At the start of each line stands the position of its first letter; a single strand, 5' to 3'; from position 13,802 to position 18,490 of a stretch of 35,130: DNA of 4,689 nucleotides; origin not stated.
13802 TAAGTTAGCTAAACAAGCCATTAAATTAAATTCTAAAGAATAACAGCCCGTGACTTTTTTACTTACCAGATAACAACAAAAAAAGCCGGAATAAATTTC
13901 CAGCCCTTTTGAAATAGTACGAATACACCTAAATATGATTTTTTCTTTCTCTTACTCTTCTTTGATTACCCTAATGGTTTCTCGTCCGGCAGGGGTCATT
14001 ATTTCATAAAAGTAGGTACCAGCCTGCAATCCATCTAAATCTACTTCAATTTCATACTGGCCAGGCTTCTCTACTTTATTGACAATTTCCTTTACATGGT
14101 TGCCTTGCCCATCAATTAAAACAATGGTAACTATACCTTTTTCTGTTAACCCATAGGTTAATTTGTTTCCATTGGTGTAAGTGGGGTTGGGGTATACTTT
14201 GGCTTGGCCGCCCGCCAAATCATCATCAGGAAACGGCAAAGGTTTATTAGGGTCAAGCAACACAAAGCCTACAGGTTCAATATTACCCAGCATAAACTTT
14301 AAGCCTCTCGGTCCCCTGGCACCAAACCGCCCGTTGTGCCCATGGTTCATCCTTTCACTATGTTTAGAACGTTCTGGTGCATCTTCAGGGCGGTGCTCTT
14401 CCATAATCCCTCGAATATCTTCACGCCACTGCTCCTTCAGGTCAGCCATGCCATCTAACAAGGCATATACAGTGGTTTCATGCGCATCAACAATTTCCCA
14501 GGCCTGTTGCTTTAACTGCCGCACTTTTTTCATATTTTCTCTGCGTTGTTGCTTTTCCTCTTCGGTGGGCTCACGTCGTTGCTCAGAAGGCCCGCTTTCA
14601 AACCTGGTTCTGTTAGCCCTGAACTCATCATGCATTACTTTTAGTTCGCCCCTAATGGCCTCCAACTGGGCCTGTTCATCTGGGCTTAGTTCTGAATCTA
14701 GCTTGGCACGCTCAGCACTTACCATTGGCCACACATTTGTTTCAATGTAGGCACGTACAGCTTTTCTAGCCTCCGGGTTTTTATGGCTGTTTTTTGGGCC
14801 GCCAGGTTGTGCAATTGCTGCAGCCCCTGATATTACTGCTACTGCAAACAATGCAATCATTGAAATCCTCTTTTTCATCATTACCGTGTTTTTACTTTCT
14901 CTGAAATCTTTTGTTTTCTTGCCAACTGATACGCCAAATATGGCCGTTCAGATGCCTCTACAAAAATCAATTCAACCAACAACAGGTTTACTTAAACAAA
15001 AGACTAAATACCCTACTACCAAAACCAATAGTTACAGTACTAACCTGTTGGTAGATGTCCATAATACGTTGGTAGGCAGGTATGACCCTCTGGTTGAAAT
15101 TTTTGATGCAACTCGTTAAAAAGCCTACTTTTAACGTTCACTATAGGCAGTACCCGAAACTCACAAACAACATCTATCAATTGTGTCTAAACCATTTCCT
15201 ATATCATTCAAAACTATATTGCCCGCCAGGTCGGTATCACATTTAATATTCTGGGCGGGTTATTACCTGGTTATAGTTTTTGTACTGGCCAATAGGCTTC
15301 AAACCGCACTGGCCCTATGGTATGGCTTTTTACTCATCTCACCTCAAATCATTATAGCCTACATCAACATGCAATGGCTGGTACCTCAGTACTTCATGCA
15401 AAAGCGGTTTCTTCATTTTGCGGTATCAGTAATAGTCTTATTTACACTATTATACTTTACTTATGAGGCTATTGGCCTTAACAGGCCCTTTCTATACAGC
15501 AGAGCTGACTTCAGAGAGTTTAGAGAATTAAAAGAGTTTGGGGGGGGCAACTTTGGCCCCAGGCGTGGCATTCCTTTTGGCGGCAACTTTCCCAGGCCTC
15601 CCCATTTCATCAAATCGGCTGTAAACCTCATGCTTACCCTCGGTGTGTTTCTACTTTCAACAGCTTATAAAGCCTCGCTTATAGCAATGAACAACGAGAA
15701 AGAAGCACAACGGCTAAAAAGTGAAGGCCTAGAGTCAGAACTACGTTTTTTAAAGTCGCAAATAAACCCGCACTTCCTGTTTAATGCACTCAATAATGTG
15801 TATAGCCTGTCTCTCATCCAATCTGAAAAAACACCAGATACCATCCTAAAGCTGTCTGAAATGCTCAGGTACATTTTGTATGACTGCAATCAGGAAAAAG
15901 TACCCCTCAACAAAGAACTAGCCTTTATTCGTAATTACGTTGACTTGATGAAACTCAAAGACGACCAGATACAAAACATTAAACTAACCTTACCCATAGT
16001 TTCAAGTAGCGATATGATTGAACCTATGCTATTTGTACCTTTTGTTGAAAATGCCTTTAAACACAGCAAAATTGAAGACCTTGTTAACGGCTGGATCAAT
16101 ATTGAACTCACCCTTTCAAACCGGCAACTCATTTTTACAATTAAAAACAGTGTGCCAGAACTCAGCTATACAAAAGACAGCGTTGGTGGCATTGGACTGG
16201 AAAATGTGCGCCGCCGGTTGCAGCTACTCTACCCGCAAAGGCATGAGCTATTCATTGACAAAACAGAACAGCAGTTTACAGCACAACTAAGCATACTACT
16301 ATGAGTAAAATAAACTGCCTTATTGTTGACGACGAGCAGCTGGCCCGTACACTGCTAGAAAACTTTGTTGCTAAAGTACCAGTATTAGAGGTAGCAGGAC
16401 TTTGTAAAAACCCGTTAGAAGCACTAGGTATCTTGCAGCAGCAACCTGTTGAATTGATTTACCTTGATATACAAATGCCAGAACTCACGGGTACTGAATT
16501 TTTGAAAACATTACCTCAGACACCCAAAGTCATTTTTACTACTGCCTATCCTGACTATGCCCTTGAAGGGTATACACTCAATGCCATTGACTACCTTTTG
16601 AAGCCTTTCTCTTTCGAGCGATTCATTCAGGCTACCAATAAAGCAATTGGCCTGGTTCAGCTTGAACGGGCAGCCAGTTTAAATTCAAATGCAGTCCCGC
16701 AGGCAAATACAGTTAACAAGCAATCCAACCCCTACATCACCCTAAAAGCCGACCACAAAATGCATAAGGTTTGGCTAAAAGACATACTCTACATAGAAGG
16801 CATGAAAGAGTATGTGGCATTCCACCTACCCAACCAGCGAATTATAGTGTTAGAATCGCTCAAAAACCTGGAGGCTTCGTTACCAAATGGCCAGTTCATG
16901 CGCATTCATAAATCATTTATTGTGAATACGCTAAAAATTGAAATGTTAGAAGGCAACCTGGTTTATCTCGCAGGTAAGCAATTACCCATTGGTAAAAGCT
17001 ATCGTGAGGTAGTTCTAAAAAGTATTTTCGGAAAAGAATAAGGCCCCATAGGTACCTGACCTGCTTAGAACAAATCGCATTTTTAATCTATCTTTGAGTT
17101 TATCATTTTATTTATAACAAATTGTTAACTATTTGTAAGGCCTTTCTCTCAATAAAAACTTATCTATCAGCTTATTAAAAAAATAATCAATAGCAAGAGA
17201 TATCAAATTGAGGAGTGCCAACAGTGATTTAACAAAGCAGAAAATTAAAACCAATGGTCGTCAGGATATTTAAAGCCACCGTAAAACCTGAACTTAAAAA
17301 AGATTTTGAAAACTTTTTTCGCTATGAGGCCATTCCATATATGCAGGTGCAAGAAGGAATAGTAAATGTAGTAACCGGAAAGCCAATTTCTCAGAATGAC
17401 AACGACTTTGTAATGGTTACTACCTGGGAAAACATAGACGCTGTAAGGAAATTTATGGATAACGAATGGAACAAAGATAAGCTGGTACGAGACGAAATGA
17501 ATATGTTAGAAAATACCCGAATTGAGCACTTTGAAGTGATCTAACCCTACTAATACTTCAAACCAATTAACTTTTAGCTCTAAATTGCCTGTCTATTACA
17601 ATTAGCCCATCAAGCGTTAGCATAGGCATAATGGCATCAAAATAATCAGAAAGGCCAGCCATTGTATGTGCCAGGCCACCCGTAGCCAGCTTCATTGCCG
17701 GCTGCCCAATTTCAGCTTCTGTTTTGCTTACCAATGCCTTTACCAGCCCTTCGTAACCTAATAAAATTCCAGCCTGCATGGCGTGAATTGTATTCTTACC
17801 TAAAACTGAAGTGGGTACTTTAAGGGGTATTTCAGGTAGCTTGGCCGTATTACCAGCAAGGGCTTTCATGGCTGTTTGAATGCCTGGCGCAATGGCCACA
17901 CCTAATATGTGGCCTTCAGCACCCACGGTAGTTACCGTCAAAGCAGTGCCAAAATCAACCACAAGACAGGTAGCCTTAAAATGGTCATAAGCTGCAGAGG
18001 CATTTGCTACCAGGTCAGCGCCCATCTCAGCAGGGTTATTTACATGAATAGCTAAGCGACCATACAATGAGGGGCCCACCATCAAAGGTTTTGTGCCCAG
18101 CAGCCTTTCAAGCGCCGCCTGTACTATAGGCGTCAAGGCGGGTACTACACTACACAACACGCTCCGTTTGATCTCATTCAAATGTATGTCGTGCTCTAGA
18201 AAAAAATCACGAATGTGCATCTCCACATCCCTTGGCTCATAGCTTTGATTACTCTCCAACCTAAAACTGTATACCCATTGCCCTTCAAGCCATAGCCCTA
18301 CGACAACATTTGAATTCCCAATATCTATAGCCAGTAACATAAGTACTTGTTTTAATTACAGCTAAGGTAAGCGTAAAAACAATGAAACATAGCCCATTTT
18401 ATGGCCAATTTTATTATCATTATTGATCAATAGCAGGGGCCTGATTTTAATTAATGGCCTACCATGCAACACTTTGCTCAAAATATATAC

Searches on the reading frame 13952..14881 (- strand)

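Call 16: search_protein_families(library=pfam, proteins=[window:13952-14881:-], max_evalue=0.0001)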
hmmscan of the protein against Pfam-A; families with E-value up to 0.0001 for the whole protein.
window:13952-14881:- (309 aa): 1 family
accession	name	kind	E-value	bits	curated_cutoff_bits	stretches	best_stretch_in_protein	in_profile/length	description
PF18962.6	Por_Secre_tail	-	3.7e-06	27.6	27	1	229-300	1-68/75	Secretion system C-terminal sorting domain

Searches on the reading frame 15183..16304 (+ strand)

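Call 17: search_protein_families(library=pfam, proteins=[window:15183-16304:+], max_evalue=0.0001)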
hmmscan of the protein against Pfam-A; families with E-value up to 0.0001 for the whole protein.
window:15183-16304:+ (373 aa): 1 family
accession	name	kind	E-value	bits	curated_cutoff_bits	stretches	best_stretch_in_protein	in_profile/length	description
PF06580.19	His_kinase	-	7.3e-25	87.5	25.2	1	186-259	2-76/81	Histidine kinase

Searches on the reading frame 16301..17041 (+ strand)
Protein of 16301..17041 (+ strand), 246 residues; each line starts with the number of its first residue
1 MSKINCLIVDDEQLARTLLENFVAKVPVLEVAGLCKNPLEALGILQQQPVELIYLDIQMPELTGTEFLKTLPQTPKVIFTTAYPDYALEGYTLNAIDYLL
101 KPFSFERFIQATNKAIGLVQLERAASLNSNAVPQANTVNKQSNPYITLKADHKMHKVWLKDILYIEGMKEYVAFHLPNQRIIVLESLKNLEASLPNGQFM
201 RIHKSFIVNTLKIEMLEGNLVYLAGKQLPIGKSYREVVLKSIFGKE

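Call 17: search_protein_families(library=pfam, proteins=[window:16301-17041:+], max_evalue=0.0001)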
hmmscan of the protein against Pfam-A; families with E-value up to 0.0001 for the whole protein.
window:16301-17041:+ (246 aa): 2 families
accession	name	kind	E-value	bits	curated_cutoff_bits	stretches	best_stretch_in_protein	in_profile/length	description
PF00072.30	Response_reg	-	3.5e-20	72.7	30.2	1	7-112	2-110/111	Response regulator receiver domain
PF04397.21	LytTR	-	2.4e-19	69.8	22.6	1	153-237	2-92/98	LytTr DNA-binding domain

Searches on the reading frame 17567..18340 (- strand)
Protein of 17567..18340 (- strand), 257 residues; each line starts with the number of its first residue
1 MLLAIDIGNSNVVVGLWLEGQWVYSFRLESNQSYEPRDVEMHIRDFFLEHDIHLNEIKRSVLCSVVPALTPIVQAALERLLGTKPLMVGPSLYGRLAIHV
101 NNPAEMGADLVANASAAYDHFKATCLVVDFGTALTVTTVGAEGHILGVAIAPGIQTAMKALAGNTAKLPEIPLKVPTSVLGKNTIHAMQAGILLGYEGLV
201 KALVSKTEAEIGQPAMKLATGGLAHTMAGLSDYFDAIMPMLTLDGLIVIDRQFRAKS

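Call 17: search_protein_families(library=pfam, proteins=[window:17567-18340:-], max_evalue=0.0001)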
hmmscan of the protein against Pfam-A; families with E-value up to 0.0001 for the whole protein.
window:17567-18340:- (257 aa): 1 family
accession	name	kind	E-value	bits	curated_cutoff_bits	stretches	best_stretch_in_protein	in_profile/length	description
PF03309.20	Pan_kinase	-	3.6e-57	194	24.7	1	2-205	1-204/205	Type III pantothenate kinase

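Call 70: list_cluster_members(proteins=[window:17567-18340:-, window:5475-6659:+, window:23693-26746:-])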
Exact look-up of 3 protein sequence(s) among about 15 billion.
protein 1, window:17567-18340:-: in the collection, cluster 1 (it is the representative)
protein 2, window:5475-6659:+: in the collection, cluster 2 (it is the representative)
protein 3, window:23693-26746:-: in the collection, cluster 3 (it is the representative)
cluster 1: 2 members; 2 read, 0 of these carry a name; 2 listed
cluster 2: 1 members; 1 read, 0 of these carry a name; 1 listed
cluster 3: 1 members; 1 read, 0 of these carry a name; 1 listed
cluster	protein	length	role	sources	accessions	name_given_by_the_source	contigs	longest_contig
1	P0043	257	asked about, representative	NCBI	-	-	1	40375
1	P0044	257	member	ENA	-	-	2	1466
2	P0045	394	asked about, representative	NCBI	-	-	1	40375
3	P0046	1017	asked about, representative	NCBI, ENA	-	-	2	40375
